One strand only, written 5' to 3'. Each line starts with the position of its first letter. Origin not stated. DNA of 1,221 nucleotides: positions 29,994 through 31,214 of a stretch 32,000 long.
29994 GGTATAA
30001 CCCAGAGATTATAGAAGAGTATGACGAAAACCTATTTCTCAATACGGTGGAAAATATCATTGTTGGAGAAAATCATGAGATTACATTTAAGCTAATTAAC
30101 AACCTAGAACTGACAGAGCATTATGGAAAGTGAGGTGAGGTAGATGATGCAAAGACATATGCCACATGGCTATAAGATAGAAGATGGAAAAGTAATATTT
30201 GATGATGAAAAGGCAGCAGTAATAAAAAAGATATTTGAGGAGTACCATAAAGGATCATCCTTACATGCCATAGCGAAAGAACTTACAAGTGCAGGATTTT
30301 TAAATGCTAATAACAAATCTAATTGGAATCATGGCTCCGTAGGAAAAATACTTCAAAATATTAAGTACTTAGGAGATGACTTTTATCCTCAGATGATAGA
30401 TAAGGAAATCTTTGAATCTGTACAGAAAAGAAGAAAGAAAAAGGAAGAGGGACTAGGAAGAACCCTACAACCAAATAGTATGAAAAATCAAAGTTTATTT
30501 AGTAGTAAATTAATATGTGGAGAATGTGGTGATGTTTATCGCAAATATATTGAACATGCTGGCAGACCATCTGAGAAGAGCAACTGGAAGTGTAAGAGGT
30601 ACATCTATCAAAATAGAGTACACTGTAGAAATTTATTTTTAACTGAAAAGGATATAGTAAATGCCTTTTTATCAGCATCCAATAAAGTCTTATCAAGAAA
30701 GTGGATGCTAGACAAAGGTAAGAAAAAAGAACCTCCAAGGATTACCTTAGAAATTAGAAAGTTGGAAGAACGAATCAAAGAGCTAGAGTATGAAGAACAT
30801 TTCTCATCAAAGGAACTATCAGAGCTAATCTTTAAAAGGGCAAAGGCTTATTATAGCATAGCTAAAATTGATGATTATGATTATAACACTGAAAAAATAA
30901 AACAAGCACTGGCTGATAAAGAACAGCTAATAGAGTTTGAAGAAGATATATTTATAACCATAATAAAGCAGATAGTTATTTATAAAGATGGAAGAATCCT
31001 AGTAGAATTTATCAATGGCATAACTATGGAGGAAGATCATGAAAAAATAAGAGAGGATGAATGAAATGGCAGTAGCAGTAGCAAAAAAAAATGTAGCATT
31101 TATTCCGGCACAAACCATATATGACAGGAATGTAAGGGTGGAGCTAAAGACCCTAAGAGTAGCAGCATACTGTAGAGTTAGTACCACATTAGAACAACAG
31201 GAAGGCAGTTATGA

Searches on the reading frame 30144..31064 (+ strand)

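Call 19: search_protein_families(library=pfam, proteins=[window:30144-31064:+], max_evalue=0.001)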
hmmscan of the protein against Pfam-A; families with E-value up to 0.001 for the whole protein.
window:30144-31064:+ (306 aa): 2 families
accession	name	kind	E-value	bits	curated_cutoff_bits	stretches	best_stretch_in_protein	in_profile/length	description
PF07508.19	Recombinase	-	4.7e-15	56.1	21.1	1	22-99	2-101/102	Recombinase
PF13408.12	Zn_ribbon_recom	-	2.8e-07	31.2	25.3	1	118-177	1-55/58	Recombinase zinc beta ribbon domain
